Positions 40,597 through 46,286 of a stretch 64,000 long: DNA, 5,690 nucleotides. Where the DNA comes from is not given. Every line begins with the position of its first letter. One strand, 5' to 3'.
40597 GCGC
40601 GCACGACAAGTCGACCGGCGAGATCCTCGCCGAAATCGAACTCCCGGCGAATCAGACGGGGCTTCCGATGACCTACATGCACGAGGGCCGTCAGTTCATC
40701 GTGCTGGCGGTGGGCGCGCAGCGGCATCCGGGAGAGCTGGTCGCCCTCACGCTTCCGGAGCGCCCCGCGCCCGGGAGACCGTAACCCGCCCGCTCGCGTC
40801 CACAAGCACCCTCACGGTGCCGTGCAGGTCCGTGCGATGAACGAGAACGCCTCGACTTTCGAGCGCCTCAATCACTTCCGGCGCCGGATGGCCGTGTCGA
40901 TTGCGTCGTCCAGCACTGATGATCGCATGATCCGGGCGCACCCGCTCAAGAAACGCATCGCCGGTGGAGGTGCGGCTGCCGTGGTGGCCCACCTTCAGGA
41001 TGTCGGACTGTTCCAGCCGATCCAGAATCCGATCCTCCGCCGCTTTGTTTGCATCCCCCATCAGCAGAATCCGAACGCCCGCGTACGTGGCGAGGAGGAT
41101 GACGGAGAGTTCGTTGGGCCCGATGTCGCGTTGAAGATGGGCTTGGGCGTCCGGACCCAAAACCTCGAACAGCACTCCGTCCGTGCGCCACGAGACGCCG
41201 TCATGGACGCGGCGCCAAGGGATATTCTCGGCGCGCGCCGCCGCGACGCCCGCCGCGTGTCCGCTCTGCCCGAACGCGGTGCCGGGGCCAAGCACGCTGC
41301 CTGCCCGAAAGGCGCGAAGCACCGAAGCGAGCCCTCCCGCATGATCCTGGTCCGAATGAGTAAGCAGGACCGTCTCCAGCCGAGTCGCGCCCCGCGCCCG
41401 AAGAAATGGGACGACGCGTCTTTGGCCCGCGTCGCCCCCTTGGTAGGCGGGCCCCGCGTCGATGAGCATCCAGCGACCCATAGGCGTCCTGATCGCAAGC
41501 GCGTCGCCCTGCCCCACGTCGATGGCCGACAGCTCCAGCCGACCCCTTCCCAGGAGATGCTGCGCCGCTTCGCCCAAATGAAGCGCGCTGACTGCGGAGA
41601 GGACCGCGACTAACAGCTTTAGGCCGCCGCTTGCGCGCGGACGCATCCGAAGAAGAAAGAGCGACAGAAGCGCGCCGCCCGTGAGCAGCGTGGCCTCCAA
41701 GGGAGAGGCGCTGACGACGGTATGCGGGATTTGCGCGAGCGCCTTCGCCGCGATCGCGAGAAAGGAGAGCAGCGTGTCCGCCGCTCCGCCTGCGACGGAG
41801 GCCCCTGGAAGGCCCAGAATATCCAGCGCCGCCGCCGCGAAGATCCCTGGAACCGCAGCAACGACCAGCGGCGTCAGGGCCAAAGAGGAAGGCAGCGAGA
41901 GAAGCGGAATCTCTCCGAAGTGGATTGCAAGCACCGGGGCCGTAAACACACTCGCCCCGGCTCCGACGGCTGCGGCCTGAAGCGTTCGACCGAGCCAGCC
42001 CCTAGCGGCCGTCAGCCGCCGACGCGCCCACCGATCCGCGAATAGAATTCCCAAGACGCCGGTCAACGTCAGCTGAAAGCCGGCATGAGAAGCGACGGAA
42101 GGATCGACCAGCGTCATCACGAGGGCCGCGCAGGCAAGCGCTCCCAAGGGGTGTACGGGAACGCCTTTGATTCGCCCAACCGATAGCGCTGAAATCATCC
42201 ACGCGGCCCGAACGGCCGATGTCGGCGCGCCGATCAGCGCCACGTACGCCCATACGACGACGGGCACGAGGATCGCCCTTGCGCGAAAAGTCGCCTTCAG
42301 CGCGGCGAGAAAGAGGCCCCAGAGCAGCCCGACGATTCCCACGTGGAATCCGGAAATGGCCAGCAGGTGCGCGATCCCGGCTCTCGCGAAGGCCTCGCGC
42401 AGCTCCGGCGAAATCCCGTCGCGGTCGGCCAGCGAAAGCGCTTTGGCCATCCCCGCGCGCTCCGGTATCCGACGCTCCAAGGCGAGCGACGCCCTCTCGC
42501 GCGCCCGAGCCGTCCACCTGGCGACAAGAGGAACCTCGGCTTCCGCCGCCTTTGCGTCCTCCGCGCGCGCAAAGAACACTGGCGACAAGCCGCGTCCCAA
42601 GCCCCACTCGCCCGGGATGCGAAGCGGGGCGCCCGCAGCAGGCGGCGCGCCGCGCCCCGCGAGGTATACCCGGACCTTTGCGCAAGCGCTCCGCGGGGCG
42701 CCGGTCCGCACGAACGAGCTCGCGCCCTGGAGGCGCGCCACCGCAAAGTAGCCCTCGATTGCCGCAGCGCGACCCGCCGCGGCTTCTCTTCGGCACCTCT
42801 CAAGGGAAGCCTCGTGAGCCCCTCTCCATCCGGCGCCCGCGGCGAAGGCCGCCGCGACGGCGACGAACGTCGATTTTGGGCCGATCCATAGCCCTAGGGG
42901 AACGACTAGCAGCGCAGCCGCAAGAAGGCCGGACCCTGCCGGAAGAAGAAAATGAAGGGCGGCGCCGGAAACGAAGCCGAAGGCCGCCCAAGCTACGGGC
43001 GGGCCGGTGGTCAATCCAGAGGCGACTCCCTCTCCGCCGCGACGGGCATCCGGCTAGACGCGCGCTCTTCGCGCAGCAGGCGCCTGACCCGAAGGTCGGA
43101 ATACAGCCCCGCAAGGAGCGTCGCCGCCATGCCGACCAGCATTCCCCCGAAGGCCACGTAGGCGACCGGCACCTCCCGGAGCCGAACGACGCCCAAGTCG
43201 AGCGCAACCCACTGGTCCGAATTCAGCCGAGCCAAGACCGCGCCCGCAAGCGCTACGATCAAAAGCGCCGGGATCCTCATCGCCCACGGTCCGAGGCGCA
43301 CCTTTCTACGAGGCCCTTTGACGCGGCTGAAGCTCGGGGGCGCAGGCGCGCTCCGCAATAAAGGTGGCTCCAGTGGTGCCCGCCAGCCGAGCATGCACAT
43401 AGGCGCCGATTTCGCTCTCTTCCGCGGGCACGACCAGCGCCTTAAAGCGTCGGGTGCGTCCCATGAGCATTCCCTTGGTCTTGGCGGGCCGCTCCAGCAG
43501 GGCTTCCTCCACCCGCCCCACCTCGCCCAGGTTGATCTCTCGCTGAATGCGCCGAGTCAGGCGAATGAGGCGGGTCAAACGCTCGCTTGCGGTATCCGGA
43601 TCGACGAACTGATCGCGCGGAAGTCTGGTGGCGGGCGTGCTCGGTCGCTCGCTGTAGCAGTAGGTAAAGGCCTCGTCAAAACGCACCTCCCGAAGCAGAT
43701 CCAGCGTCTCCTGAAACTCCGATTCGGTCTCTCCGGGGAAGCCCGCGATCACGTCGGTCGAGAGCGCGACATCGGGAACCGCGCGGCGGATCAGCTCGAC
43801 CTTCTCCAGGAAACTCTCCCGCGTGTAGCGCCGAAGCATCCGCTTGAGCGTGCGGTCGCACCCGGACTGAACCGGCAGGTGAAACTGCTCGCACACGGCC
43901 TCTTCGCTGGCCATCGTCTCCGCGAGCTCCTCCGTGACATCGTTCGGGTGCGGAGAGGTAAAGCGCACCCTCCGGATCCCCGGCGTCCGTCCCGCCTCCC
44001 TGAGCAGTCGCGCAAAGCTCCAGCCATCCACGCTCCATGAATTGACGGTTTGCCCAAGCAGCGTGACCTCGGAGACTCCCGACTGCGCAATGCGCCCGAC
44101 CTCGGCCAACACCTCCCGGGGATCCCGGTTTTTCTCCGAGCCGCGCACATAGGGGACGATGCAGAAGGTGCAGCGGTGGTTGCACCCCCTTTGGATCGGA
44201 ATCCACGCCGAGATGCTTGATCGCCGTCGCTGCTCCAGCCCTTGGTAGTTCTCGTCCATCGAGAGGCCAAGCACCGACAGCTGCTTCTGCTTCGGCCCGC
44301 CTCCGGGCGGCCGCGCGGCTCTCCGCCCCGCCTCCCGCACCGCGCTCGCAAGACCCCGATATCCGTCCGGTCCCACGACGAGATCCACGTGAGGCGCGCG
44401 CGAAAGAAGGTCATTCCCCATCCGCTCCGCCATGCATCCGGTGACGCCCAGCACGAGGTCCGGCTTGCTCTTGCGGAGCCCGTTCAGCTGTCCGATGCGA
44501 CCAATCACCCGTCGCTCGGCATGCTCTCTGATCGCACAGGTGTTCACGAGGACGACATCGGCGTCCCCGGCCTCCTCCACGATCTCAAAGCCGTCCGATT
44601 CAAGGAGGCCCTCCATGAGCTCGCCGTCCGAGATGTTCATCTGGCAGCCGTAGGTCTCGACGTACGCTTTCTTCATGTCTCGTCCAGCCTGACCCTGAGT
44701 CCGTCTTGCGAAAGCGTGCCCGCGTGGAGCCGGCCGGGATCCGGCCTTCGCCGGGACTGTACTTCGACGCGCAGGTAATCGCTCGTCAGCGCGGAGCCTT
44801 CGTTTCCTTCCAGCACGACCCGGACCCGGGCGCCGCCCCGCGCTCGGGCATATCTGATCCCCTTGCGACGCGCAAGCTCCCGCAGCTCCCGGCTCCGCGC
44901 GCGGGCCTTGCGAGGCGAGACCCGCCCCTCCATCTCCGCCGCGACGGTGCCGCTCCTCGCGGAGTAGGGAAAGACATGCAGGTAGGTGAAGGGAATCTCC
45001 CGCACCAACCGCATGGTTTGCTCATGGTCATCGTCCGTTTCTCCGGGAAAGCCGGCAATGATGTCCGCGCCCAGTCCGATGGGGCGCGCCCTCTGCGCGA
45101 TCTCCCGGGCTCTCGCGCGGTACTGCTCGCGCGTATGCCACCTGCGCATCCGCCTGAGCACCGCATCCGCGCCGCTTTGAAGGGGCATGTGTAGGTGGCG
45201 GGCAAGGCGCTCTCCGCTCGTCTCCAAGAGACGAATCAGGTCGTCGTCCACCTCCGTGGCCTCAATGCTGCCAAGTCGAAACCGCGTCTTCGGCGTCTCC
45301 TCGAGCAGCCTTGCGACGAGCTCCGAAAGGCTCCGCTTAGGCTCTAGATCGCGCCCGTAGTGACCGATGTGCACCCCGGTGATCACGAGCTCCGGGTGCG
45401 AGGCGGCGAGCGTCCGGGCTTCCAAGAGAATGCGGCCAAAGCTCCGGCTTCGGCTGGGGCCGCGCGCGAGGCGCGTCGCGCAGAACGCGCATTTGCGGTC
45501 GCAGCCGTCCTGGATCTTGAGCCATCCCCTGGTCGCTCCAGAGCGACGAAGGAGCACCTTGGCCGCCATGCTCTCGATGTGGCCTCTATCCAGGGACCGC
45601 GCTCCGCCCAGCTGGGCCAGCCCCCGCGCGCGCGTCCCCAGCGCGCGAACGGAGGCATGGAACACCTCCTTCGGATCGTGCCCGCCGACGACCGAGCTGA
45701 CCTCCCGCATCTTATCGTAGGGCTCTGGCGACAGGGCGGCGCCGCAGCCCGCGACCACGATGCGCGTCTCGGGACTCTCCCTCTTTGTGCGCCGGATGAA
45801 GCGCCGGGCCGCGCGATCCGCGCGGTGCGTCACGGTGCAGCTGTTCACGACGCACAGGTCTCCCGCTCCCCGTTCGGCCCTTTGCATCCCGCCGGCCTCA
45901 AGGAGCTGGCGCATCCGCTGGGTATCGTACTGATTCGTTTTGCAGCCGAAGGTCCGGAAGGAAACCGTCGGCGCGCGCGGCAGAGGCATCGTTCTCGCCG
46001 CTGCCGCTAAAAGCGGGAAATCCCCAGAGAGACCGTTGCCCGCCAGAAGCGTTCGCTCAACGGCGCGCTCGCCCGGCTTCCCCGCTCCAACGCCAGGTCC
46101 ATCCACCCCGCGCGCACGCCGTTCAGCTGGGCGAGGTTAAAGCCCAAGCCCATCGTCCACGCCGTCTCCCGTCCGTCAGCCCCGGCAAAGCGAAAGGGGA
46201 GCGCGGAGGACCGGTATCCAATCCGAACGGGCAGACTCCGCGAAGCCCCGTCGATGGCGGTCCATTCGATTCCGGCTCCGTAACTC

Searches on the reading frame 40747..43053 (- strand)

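Call 28: search_protein_families(library=ncbifam, proteins=[window:40747-43053:-], max_evalue=0.00001)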
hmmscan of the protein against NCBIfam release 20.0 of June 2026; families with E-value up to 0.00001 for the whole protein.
window:40747-43053:- (768 aa): 7 families
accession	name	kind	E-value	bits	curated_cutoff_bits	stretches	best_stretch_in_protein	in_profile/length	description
TIGR00361.1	ComEC_Rec2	equivalog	2.6e-75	253.9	190.05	1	200-745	130-663/663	DNA internalization-related competence protein ComEC/Rec2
NF008580.0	PRK11539.1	equivalog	1.3e-55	189.1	969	1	195-753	195-730/758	ComEC family protein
TIGR00360.1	ComEC_N-term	subfamily_domain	2.9e-21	76.5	36.5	1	227-398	1-165/171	ComEC/Rec2-related protein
NF041809.1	Avs1a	equivalog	8.2e-12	44.6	420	1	647-736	252-346/387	AVAST type 1 anti-phage system MBL fold metallo-hydrolase Avs1a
NF049846.1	blaAHM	exception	1.8e-11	43.5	590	0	646-737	193-285/304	AHM family subclass B3-like metallo-beta-lactamase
NF045979.1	ComEC_MAG0480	equivalog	2.9e-10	39.5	150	1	220-343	215-339/461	MAG0480 family ComEC-like protein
NF058524.1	6A-MBL_enzyme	equivalog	2.8e-06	26.7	220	0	513-578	4-76/346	anti-phage 6A-MBL system MBL-fold protein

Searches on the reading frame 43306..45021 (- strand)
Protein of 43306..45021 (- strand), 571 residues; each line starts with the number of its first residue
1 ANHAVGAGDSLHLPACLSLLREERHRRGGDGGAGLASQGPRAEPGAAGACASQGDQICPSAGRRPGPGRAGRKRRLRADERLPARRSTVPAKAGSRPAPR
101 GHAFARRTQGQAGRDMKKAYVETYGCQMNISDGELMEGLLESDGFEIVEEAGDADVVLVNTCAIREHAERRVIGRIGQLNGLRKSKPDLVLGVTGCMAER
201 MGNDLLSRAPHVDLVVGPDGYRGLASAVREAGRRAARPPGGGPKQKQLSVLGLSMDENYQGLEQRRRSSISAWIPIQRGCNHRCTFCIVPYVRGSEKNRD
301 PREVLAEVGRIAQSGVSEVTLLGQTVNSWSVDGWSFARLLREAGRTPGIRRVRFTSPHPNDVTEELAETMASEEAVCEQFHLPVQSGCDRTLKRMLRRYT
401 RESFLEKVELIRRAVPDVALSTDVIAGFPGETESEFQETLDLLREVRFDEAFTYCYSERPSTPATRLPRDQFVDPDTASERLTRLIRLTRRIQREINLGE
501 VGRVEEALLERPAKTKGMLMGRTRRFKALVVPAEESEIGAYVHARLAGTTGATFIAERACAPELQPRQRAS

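Call 28: search_protein_families(library=ncbifam, proteins=[window:43306-45021:-], max_evalue=0.00001)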
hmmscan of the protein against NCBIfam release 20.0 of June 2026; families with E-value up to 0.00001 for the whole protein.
window:43306-45021:- (571 aa): 11 families
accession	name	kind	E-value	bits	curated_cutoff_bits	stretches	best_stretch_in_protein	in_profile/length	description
TIGR00089.1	TIGR00089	subfamily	1e-126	423.3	251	1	118-550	1-423/429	MiaB/RimO family radical SAM methylthiotransferase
TIGR01574.1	miaB-methiolase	equivalog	7.9e-122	407.4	355.3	1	118-549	1-427/437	tRNA (N6-isopentenyl adenosine(37)-C2)-methylthiotransferase MiaB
TIGR01579.1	MiaB-like-C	equivalog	2.7e-86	290.4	357.05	1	122-544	2-414/416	tRNA (N(6)-L-threonylcarbamoyladenosine(37)-C(2))-methylthiotransferase MtaB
NF010916.0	PRK14336.1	equivalog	5.6e-86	288.9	606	2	259-549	113-403/418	tRNA (N6-isopentenyl adenosine(37)-C2)-methylthiotransferase MiaB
TIGR01125.1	TIGR01125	equivalog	3.1e-70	237.4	356.95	1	121-525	4-394/432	30S ribosomal protein S12 methylthiotransferase RimO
TIGR01578.1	MiaB-like-B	hypoth_equivalog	8.5e-69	232.3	314.7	1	118-556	1-418/421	tRNA (N(6)-L-threonylcarbamoyladenosine(37)-C(2))-methylthiotransferase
TIGR04014.1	B12_SAM_MJ_0865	equivalog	2.6e-22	79.2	360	1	270-467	159-357/434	methyl-coenzyme M reductase glutamine C-methyltransferase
TIGR04479.1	bcpD_PhpK_rSAM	subfamily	5.1e-17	61.4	600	1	276-449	246-412/504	PhpK family radical SAM P-methyltransferase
TIGR04013.1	B12_SAM_MJ_1487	hypoth_equivalog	2.8e-15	56.1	251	1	267-448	147-335/382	TIGR04013 family B12-binding domain/radical SAM domain-containing protein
TIGR04072.2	rSAM_ladder_B12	equivalog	6.5e-09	34.9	360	1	274-453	183-356/443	lipid biosynthesis B12-binding/radical SAM protein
NF006066.0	PRK08207.2-5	equivalog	4.7e-06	25.5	1117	1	380-450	309-378/518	coproporphyrinogen III oxidase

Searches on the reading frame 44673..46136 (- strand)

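Call 28: search_protein_families(library=ncbifam, proteins=[window:44673-46136:-], max_evalue=0.00001)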
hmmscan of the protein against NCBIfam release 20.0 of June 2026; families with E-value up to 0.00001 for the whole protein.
window:44673-46136:- (487 aa): 9 families
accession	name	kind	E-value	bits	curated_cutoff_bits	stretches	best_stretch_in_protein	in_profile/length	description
TIGR01579.1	MiaB-like-C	equivalog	2e-106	356.7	357.05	1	60-463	1-404/416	tRNA (N(6)-L-threonylcarbamoyladenosine(37)-C(2))-methylthiotransferase MtaB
TIGR00089.1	TIGR00089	subfamily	1.3e-97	327.4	251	1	57-447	1-384/429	MiaB/RimO family radical SAM methylthiotransferase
TIGR01574.1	miaB-methiolase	equivalog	2.7e-63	214.5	355.3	1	60-446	4-390/437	tRNA (N6-isopentenyl adenosine(37)-C2)-methylthiotransferase MiaB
TIGR01578.1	MiaB-like-B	hypoth_equivalog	4.4e-58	197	314.7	1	59-462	3-394/421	tRNA (N(6)-L-threonylcarbamoyladenosine(37)-C(2))-methylthiotransferase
TIGR01125.1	TIGR01125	equivalog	8.6e-54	183.2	356.95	1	58-449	2-384/432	30S ribosomal protein S12 methylthiotransferase RimO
NF010916.0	PRK14336.1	equivalog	8.4e-43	146.7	606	2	203-445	125-368/418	tRNA (N6-isopentenyl adenosine(37)-C2)-methylthiotransferase MiaB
TIGR04013.1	B12_SAM_MJ_1487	hypoth_equivalog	2e-17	63.1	251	1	196-405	144-359/382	TIGR04013 family B12-binding domain/radical SAM domain-containing protein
TIGR04014.1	B12_SAM_MJ_0865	equivalog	4.9e-10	38.8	360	1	207-381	164-336/434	methyl-coenzyme M reductase glutamine C-methyltransferase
TIGR04479.1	bcpD_PhpK_rSAM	subfamily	7.4e-07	27.9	600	1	294-381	327-409/504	PhpK family radical SAM P-methyltransferase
